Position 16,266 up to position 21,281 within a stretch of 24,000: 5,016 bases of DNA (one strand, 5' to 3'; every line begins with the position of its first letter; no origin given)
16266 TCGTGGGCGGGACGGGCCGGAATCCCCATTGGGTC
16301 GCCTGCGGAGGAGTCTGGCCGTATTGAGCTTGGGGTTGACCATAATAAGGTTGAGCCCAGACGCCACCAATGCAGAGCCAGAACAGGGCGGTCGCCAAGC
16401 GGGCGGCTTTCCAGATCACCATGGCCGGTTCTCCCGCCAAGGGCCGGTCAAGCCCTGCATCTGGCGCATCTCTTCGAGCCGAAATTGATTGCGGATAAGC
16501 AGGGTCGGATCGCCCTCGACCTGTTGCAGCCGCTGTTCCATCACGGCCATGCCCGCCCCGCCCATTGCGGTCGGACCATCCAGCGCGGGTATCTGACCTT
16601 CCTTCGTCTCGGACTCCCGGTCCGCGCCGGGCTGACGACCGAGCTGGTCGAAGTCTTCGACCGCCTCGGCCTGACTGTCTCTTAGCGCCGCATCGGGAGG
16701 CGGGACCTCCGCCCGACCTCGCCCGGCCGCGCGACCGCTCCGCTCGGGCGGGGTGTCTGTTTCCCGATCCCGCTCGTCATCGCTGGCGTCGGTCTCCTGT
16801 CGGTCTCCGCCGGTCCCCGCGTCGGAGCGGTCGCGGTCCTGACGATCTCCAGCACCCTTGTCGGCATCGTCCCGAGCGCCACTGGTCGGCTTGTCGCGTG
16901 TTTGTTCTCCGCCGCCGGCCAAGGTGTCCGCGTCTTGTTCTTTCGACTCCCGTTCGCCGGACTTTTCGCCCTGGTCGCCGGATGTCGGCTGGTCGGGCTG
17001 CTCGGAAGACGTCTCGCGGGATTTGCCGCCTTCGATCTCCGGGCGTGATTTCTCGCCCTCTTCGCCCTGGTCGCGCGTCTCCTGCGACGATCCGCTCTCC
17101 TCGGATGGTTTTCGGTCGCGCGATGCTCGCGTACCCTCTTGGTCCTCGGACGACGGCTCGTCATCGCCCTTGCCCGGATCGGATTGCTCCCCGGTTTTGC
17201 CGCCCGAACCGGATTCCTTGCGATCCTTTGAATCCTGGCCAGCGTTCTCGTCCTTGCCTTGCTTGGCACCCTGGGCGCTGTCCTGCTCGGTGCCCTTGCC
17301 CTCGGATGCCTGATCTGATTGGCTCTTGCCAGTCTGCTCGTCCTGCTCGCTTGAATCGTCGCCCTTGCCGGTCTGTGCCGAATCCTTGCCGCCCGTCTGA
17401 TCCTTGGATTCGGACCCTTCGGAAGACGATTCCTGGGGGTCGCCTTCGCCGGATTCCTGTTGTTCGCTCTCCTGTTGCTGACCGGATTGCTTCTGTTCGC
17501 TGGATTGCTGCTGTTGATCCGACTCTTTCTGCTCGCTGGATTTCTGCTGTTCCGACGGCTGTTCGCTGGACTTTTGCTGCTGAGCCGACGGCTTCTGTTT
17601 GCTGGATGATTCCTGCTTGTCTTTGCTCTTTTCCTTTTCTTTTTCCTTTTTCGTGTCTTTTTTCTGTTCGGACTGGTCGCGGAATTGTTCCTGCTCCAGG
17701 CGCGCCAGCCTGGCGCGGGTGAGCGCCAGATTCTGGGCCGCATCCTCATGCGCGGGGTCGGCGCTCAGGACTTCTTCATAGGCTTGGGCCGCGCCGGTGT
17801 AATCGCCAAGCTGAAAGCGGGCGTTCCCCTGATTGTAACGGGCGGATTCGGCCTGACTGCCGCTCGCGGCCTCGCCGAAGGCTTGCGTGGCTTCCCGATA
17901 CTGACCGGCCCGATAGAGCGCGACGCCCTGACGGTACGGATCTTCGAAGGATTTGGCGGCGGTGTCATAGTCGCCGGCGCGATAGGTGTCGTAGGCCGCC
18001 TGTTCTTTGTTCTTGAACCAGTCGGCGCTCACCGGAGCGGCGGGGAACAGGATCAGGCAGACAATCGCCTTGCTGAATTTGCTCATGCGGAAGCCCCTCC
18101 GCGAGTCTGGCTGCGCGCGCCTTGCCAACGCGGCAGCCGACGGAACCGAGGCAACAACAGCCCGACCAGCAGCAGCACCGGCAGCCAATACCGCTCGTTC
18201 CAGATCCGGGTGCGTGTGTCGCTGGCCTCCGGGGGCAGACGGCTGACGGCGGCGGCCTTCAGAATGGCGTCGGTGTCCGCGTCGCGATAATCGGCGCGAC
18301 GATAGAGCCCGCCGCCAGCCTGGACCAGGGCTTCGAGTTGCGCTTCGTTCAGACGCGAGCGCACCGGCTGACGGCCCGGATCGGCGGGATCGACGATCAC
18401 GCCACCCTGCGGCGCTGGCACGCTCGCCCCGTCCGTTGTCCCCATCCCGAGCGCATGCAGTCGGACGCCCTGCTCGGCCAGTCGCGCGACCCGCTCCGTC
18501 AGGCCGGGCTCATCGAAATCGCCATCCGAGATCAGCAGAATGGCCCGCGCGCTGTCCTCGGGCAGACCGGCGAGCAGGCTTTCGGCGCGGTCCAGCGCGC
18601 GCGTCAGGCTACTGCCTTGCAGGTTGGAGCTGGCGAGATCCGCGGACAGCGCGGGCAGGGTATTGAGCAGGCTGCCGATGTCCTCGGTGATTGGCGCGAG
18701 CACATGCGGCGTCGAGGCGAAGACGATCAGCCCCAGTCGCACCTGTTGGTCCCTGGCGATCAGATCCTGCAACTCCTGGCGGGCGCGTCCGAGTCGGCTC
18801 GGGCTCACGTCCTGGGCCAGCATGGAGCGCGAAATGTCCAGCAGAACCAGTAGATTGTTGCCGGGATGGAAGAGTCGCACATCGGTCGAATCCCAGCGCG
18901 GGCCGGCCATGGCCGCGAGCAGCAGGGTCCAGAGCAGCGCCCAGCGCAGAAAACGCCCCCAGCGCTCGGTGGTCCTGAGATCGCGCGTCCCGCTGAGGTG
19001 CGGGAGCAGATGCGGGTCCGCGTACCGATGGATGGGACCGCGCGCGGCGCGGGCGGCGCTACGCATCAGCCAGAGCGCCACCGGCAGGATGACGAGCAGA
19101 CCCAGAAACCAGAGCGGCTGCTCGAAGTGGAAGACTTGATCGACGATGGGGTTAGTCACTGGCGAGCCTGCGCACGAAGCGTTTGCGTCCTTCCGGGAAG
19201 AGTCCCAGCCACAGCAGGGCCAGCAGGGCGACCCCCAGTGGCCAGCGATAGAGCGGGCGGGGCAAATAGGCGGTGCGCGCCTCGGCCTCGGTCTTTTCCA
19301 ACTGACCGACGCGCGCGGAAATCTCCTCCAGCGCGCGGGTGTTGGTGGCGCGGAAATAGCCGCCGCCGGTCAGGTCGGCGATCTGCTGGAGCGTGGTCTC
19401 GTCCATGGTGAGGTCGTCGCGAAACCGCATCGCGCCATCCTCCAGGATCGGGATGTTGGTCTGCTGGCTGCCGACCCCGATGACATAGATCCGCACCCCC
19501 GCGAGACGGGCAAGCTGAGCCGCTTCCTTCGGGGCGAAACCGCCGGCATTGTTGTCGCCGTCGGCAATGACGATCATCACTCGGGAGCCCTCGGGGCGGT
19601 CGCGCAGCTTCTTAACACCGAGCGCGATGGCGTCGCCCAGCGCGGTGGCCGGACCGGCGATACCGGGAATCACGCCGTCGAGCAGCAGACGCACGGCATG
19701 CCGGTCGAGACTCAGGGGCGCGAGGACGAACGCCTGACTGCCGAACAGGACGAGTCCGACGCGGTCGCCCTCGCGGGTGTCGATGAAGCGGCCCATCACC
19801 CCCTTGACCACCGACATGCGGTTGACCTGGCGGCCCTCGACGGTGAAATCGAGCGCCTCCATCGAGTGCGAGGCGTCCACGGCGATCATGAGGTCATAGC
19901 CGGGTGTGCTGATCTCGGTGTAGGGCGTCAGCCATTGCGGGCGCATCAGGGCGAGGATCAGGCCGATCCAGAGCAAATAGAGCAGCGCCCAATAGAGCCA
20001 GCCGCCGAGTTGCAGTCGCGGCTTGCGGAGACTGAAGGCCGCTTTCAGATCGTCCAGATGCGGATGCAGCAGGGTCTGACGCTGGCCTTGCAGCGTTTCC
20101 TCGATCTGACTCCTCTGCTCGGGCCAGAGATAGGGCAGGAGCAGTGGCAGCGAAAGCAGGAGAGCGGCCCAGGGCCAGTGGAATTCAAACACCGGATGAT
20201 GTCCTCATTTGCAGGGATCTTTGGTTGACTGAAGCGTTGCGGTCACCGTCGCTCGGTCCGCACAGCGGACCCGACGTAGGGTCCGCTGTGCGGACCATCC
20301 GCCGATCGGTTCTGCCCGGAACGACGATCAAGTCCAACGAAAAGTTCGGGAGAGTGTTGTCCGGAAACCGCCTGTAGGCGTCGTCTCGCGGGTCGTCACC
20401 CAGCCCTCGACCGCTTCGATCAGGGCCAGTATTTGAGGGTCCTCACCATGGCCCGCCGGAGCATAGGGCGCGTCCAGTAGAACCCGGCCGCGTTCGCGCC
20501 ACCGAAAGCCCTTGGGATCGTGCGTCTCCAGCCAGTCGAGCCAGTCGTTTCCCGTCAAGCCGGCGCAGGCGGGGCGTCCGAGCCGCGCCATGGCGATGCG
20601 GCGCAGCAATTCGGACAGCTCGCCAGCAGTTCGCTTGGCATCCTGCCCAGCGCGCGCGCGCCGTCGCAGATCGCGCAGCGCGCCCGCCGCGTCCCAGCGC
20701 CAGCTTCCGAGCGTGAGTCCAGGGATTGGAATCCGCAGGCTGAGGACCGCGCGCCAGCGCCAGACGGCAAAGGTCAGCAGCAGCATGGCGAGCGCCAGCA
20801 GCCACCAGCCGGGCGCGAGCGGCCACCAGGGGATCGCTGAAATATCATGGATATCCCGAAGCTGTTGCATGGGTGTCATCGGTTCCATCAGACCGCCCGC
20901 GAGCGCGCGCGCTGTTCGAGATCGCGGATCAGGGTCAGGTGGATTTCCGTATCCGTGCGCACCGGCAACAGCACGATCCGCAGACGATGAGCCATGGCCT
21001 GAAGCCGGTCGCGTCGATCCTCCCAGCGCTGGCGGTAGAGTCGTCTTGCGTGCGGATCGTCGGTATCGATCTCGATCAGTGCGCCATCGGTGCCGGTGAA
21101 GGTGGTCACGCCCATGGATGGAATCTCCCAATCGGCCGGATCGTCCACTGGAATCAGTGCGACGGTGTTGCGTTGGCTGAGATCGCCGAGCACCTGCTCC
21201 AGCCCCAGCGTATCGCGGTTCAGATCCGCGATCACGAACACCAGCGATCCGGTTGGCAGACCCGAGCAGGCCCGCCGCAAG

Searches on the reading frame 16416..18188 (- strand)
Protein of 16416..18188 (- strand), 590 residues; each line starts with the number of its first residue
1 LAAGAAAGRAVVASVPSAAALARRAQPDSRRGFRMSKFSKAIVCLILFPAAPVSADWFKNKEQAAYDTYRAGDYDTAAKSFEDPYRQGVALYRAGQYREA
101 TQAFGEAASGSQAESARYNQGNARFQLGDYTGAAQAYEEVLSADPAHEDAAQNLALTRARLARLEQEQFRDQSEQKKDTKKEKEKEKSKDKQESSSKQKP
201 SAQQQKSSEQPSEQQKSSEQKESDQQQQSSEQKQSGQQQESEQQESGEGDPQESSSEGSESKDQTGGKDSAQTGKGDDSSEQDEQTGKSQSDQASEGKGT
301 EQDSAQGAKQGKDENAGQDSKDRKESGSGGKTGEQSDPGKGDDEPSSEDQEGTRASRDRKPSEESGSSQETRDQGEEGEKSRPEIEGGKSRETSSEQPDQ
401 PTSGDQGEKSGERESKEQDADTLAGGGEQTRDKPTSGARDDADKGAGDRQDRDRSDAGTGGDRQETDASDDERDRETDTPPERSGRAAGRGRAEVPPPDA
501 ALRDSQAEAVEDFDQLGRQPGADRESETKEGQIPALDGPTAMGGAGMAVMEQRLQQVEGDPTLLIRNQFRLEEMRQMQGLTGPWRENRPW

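Call 22: search_protein_families(library=pfam, proteins=[window:16416-18188:-], max_evalue=0.001)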
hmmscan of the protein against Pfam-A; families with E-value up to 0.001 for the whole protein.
window:16416-18188:- (590 aa): 6 families
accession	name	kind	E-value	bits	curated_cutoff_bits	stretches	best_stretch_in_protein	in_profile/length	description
PF00515.34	TPR_1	-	5e-09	36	27.8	1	116-145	3-32/34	Tetratricopeptide repeat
PF07719.23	TPR_2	-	1.7e-08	34.4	27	1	116-147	3-34/34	Tetratricopeptide repeat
PF13432.12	TPR_16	-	9.9e-08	32.7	32.7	1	85-146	1-63/65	Tetratricopeptide repeat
PF13181.12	TPR_8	-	8.2e-05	22.9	25.7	1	116-147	3-34/34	Tetratricopeptide repeat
PF13174.12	TPR_6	-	0.00013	22.8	26.3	0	116-145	2-31/33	Tetratricopeptide repeat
PF13414.12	TPR_11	-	0.00017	21.6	26.8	1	121-158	1-38/42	TPR repeat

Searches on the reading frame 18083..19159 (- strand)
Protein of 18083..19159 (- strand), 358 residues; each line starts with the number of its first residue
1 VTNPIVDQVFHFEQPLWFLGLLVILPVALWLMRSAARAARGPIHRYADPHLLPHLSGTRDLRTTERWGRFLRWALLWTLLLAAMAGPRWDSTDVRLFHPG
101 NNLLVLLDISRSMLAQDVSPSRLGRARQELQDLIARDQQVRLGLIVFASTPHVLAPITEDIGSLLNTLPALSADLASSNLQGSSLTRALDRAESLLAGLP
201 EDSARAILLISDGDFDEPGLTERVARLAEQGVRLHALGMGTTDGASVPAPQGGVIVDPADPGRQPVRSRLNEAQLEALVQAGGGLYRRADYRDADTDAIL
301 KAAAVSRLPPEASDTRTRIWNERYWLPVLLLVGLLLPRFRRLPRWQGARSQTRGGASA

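Call 22: search_protein_families(library=pfam, proteins=[window:18083-19159:-], max_evalue=0.001)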
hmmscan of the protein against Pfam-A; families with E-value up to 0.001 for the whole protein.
window:18083-19159:- (358 aa): 3 families
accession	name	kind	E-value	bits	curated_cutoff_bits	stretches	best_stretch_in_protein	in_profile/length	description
PF13519.12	VWA_2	-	2e-17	64.2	27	1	103-213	1-106/107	von Willebrand factor type A domain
PF00092.34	VWA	-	3.6e-11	44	23.8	1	102-243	1-143/174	von Willebrand factor type A domain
PF04056.20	Ssl1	-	7.5e-05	23.1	27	1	107-239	2-138/193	Ssl1-like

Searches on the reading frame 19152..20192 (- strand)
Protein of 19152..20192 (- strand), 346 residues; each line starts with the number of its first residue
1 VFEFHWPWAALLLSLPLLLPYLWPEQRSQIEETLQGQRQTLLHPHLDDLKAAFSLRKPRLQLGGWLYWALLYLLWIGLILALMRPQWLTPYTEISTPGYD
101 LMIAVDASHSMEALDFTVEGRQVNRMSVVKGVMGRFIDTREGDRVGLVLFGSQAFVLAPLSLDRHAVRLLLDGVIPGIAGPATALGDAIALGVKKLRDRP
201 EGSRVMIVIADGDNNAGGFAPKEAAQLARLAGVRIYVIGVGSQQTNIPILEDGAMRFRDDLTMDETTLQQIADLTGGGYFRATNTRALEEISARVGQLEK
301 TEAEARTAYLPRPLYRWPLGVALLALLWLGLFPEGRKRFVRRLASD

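Call 22: search_protein_families(library=pfam, proteins=[window:19152-20192:-], max_evalue=0.001)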
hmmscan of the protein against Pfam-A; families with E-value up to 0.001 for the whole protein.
window:19152-20192:- (346 aa): 4 families
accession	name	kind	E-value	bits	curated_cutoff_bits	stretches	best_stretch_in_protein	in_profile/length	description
PF00092.34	VWA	-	2.1e-19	70.9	23.8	1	100-292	1-172/174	von Willebrand factor type A domain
PF13519.12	VWA_2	-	2.9e-13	50.8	27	1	101-212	1-106/107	von Willebrand factor type A domain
PF01882.25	DUF58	-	2.4e-05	24.1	23.4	1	100-269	37-196/216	Protein of unknown function DUF58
PF06707.17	DUF1194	-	3e-05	23.8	27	0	181-245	93-159/206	Protein of unknown function (DUF1194)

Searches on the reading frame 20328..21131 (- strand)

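Call 22: search_protein_families(library=pfam, proteins=[window:20328-21131:-], max_evalue=0.001)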
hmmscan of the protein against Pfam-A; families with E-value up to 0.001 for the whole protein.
window:20328-21131:- (267 aa): 1 family
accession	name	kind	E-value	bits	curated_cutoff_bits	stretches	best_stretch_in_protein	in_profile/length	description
PF14316.11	DUF4381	-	2.1e-37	129.1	27.2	1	89-246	1-144/145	Domain of unknown function (DUF4381)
